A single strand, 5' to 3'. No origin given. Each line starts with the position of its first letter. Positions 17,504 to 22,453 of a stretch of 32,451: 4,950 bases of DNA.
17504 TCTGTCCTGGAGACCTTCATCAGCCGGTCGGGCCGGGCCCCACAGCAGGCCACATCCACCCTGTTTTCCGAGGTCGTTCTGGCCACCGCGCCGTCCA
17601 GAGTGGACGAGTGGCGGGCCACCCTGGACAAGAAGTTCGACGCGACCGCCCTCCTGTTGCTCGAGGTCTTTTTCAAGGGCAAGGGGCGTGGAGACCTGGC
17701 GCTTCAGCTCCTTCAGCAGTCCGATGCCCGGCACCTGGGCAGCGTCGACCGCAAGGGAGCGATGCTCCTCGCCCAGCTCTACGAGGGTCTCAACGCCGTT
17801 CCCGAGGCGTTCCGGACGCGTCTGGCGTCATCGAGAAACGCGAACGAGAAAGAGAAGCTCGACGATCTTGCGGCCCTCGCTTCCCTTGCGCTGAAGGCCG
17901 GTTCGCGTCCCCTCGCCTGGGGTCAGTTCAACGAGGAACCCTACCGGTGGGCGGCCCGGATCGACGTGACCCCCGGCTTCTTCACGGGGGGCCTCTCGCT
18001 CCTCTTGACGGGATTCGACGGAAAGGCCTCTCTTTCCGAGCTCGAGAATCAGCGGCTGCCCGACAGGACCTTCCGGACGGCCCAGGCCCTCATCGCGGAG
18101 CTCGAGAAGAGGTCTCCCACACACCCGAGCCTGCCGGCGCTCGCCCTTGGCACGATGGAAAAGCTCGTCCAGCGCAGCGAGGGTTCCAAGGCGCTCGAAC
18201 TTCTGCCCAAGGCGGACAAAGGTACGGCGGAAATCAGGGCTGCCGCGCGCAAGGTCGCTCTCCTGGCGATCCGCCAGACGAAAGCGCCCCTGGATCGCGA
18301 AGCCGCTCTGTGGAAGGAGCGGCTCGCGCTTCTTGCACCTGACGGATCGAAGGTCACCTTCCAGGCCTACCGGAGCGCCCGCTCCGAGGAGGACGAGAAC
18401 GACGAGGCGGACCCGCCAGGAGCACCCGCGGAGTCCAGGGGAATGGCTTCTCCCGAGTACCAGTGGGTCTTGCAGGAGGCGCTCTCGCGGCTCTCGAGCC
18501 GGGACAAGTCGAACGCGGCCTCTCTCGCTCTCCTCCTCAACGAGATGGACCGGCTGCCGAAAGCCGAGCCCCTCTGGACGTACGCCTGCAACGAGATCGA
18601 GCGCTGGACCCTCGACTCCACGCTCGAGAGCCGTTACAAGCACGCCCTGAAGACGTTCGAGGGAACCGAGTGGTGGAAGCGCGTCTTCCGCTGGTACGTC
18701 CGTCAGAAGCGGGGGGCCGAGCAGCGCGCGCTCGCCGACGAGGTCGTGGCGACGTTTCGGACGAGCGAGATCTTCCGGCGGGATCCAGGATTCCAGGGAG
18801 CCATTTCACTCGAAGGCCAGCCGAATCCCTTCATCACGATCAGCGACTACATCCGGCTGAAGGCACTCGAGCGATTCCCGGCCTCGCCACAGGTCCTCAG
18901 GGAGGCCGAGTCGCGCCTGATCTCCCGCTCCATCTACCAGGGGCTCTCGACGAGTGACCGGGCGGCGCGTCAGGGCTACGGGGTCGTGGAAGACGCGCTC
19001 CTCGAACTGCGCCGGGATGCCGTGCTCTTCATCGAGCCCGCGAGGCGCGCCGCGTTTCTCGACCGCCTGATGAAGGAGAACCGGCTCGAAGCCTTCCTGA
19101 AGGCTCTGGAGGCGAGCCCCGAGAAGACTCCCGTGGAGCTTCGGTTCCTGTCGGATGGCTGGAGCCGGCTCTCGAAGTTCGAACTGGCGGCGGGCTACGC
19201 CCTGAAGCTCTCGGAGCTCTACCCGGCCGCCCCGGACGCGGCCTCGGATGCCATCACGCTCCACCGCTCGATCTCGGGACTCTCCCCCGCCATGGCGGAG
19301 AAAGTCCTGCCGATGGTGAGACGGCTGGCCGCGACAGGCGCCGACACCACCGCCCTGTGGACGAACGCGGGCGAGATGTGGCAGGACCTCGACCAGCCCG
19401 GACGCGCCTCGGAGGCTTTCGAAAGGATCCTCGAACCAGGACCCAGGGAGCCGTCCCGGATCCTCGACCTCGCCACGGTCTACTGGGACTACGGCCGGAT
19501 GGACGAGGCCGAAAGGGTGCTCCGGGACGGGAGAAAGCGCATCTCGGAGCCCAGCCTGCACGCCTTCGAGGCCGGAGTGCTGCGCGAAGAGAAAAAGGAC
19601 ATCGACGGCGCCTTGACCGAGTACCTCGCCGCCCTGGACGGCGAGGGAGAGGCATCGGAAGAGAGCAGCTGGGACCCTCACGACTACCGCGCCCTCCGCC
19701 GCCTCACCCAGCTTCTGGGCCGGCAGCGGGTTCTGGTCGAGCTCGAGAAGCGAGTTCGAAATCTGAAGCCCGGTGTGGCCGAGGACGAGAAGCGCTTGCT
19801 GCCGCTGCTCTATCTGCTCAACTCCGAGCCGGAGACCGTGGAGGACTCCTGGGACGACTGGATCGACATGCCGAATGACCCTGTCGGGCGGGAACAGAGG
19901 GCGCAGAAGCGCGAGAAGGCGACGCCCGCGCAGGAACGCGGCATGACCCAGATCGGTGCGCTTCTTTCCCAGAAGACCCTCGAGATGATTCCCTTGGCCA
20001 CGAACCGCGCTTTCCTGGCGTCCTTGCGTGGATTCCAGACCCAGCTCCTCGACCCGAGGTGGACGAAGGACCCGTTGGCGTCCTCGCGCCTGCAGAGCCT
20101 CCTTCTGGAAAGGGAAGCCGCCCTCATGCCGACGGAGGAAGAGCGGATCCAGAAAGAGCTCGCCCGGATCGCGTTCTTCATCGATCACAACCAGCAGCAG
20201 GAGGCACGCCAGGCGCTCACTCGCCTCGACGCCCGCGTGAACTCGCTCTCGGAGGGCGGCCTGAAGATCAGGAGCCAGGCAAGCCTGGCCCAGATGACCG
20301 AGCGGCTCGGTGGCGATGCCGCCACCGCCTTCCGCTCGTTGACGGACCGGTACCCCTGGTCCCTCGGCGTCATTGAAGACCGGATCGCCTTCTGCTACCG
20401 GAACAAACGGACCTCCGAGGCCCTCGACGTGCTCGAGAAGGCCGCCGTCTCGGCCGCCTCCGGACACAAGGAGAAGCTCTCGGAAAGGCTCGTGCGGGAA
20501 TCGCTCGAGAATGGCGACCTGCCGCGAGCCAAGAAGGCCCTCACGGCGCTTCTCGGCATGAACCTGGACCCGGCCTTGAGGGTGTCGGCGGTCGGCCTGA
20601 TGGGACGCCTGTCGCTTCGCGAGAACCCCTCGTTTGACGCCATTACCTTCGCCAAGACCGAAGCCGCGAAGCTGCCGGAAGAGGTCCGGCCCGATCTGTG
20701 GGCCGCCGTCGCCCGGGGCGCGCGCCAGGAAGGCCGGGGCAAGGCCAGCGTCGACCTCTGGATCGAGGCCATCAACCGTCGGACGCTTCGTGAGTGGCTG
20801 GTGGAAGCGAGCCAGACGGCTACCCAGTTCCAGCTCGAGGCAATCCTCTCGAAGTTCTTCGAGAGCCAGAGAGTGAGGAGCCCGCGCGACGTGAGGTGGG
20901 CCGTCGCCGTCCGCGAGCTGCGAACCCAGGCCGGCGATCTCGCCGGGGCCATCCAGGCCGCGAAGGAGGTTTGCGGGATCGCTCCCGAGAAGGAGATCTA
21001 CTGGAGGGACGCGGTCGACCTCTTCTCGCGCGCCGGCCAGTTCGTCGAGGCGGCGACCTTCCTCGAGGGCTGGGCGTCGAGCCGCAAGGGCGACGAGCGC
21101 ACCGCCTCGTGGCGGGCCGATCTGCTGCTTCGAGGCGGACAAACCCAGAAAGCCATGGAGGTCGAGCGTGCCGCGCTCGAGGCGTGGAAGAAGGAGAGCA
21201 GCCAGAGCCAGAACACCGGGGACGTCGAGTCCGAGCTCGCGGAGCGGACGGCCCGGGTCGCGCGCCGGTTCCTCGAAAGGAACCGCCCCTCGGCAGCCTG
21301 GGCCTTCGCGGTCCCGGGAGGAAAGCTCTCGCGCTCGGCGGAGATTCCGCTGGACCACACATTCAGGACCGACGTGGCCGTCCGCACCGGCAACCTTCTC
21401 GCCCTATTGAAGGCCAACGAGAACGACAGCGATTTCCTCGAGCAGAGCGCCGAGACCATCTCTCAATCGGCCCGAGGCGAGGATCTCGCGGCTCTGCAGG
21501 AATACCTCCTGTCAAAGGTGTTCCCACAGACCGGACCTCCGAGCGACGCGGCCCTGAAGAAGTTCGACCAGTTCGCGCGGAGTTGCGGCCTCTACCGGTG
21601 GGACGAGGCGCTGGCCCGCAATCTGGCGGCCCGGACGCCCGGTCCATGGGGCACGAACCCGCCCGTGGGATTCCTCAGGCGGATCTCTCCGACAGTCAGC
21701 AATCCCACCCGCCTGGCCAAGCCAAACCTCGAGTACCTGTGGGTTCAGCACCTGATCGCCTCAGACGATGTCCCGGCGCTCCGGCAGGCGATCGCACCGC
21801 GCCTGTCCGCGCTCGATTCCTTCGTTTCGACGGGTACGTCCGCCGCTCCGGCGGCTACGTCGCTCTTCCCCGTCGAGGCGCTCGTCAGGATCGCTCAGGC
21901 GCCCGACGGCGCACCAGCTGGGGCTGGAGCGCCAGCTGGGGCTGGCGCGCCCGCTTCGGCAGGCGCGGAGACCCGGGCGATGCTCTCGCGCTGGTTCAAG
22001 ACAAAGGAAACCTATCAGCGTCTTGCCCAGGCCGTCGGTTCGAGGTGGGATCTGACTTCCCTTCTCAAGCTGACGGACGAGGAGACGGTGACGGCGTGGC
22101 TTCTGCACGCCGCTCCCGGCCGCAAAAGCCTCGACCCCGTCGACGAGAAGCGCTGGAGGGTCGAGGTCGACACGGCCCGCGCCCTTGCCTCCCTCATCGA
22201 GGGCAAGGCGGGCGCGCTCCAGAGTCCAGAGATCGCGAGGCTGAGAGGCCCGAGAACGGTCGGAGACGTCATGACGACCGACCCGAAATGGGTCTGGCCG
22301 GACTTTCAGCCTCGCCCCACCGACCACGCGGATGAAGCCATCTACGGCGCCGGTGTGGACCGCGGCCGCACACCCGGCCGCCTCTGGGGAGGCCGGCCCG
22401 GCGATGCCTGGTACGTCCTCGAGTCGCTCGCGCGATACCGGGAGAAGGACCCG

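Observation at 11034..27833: A ~16.8-kb co-directional gene train: PilT-like ATPase, membrane beta-propeller, secreted VIT-vWA, 2567-aa secreted giant, secreted unknown, and a beta-lactamase-like/SpoIID fusion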

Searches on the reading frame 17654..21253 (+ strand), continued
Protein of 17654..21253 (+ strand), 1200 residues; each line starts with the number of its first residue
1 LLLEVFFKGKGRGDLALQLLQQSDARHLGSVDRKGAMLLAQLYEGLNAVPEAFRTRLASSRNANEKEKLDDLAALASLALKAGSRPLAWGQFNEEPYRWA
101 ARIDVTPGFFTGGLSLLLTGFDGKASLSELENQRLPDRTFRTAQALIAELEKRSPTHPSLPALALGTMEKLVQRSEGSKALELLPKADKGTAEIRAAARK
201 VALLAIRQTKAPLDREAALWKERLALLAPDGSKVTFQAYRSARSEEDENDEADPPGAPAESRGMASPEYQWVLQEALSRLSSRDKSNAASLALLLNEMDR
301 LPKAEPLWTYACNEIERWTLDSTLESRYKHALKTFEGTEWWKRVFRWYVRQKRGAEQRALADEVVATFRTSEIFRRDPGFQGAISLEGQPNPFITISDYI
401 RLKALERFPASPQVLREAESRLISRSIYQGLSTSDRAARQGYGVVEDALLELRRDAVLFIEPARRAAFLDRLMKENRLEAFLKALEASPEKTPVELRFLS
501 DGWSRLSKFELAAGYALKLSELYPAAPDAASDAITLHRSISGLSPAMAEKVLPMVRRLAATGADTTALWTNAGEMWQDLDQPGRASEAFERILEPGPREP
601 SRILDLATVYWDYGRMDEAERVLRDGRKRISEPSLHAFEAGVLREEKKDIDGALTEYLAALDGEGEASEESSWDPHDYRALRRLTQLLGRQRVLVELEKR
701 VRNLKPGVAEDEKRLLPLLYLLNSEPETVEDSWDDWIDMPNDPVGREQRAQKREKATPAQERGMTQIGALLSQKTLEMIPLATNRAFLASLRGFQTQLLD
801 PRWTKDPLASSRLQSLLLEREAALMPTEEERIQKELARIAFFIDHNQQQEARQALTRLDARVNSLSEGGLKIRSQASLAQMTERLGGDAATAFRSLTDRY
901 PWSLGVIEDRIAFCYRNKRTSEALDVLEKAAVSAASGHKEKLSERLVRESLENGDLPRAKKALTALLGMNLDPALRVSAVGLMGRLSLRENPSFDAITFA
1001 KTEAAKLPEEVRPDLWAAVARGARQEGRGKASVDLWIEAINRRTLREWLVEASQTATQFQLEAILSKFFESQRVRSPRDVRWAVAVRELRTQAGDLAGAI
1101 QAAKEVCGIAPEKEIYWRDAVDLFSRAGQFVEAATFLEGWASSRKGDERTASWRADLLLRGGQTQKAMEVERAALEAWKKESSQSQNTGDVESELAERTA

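Call 102: find_encoding_contigs(protein=P0414, flank=10000, max_places=1)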
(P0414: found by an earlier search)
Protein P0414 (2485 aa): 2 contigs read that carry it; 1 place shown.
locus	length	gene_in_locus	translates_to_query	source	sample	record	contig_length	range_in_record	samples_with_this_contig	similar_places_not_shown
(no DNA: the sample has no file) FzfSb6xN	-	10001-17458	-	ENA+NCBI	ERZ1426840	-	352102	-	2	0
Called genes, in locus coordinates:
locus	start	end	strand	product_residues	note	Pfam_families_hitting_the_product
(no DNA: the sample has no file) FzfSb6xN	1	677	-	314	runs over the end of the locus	PF00551:Formyl_trans_N, PF02911:Formyl_trans_C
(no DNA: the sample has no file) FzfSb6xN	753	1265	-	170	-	PF01327:Pep_deformylase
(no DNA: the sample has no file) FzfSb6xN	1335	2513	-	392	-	PF01264:Chorismate_synt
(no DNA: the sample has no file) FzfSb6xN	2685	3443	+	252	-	PF02405:MlaE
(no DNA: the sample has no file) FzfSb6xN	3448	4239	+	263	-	PF00005:ABC_tran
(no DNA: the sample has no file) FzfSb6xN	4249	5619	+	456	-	PF02470:MlaD (weak), PF28544:Helical_needle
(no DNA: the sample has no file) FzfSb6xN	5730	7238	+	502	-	PF13525:YfiO (faint), PF13174:TPR_6 (faint), PF01520:Amidase_3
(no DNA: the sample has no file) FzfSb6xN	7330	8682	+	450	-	PF01408:GFO_IDH_MocA, PF19051:GFO_IDH_MocA_C2, PF22725:GFO_IDH_MocA_C3 (weak), PF19051:GFO_IDH_MocA_C2 (weak)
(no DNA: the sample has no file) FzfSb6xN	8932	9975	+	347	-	PF01594:AI-2E_transport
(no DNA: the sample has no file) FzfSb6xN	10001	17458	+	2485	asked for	PF13428:TPR_14 (faint), PF23914:TPR_CcmH_CycH (faint), PF13176:TPR_7 (faint), PF13181:TPR_8 (faint), PF13431:TPR_17 (faint), PF14559:TPR_19 (faint), PF25064:ARM_TT21_5th (faint), PF00515:TPR_1 (faint), +1 more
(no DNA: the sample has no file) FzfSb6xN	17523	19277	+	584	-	-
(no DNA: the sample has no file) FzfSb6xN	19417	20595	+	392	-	PF01408:GFO_IDH_MocA, PF22725:GFO_IDH_MocA_C3, PF02894:GFO_IDH_MocA_C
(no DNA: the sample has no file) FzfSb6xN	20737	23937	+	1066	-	PF13570:Beta-prop_ACSF4 (faint), PF13360:PQQ_2 (faint), PF25292:Beta-prop_CGLA (faint), PF01839:FG-GAP (faint), PF13517:FG-GAP_3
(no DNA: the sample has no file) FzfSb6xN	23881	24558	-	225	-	PF02492:cobW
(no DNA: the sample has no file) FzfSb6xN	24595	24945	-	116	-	PF01155:HypA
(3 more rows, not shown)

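Call 105: search_protein_families(library=pfam, proteins=[L083:18659-19429:+, L083:19436-20254:+, L083:16996-18681:+, L082:18834-19613:+, L082:19613-20479:+], max_evalue=0.01)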
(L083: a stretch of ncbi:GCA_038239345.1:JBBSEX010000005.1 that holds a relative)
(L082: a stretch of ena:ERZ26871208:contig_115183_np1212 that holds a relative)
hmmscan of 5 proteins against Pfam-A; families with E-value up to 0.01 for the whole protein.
L083:18659-19429:+ (257 aa): 1 family
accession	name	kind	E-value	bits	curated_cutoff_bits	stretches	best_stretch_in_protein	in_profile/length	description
PF00905.27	Transpeptidase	-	4.2e-09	36.5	22.1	1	93-233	89-277/299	Penicillin binding protein transpeptidase domain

L083:19436-20254:+ (273 aa): 1 family
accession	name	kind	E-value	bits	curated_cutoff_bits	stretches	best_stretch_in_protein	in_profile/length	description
PF08486.15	SpoIID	-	1e-13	52.1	23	1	104-191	3-97/97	Stage II sporulation protein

L083:16996-18681:+ (562 aa): 0 families

L082:18834-19613:+ (260 aa): 1 family
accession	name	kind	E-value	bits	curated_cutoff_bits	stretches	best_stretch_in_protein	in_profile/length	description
PF00905.27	Transpeptidase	-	0.00019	21.2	22.1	0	89-225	89-272/299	Penicillin binding protein transpeptidase domain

L082:19613-20479:+ (289 aa): 1 family
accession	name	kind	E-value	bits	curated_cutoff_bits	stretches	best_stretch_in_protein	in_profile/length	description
PF08486.15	SpoIID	-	1.6e-12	48.3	23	1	119-206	3-96/97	Stage II sporulation protein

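Call 112: find_encoding_contigs(protein=P0320, flank=10000, max_places=1)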
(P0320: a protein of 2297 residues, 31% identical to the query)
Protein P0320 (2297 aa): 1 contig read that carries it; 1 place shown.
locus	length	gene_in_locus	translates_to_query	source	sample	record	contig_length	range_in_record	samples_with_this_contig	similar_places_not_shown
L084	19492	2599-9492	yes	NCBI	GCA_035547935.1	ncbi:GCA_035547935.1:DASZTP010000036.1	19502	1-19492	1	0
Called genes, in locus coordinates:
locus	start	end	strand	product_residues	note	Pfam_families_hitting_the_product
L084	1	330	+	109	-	?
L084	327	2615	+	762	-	PF08487:VIT, PF00092:VWA (weak), PF13768:VWA_3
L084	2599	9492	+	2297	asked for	PF13431:TPR_17 (faint), PF14559:TPR_19 (faint), PF23241:HAT_PRP39_C (faint), PF13414:TPR_11 (weak)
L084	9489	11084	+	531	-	-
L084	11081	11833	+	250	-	PF00905:Transpeptidase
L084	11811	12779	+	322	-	PF08486:SpoIID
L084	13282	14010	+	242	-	-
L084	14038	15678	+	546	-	PF01565:FAD_binding_4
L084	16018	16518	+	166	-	-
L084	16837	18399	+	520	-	PF01663:Phosphodiest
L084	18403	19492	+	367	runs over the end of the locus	PF00501:AMP-binding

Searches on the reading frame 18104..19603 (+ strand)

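Call 38: search_protein_families(library=pfam, proteins=[window:18104-19603:+], max_evalue=1)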
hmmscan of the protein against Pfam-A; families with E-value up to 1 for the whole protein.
window:18104-19603:+ (500 aa): 7 families
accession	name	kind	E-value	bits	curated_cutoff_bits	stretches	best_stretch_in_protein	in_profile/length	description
PF14559.12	TPR_19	-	4.9e-05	24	25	1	431-486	6-62/68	Tetratricopeptide repeat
PF13371.12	TPR_9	-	0.01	16.3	35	1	399-450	12-63/73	Tetratricopeptide repeat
PF13424.12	TPR_12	-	0.079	13.6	30.1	0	435-475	29-70/77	Tetratricopeptide repeat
PF13374.12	TPR_10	-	0.099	13.1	27.5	0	454-475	6-27/42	Tetratricopeptide repeat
PF13181.12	TPR_8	-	0.17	12.6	25.7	0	456-474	7-25/34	Tetratricopeptide repeat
PF13428.12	TPR_14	-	0.32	12.3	23.5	1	454-479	5-30/44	Tetratricopeptide repeat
PF07721.20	TPR_4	-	0.97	10.7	27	0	455-474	6-25/26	Tetratricopeptide repeat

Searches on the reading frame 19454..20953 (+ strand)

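Call 38: search_protein_families(library=pfam, proteins=[window:19454-20953:+], max_evalue=1)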
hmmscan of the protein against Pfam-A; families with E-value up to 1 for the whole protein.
window:19454-20953:+ (500 aa): 5 families
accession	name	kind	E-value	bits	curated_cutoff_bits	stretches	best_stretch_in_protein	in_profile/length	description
PF14559.12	TPR_19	-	6.1e-05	23.7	25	1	4-36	29-62/68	Tetratricopeptide repeat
PF13432.12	TPR_16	-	0.00041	21.2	32.7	1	4-62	1-59/65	Tetratricopeptide repeat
PF13428.12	TPR_14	-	0.011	16.8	23.5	1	4-29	5-30/44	Tetratricopeptide repeat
PF13174.12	TPR_6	-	0.02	16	26.3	0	310-329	5-25/33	Tetratricopeptide repeat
PF07719.23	TPR_2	-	0.6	10.8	27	0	314-330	11-27/34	Tetratricopeptide repeat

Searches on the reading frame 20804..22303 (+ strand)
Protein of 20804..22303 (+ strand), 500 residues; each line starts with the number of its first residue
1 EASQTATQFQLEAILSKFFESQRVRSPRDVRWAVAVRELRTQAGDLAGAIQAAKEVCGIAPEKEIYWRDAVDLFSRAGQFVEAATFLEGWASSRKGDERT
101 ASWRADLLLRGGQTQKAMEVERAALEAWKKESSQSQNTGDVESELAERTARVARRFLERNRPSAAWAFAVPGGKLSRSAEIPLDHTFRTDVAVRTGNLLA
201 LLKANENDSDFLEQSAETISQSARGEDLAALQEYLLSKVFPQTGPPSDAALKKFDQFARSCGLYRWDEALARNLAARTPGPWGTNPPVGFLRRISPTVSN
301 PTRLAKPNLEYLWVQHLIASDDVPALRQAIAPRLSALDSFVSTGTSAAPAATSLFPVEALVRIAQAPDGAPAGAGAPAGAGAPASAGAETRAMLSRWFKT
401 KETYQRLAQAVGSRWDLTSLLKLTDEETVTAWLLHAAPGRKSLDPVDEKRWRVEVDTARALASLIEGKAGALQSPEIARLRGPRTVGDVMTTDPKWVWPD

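Call 38: search_protein_families(library=pfam, proteins=[window:20804-22303:+], max_evalue=1)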
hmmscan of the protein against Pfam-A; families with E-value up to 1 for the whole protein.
window:20804-22303:+ (500 aa): 6 families
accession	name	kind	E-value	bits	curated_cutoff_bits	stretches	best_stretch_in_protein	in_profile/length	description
PF14559.12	TPR_19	-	0.0024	18.6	25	1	42-101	3-62/68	Tetratricopeptide repeat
PF11432.13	DUF3197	-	0.02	15.2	27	0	232-270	41-80/113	Protein of unknown function (DUF3197)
PF25170.1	TPR_WDR35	-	0.039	14.3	27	1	69-95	22-48/68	WD repeat-containing protein 35, TPR repeats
PF24610.1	DUF7623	-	0.19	12.4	27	1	113-159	19-63/64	Domain of unknown function (DUF7623)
PF06625.16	DUF1151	-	0.2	12.2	25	1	115-153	43-81/109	Protein of unknown function (DUF1151)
PF19026.7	UBA_HYPK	-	0.43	10.5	27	1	33-52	20-39/41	HYPK UBA domain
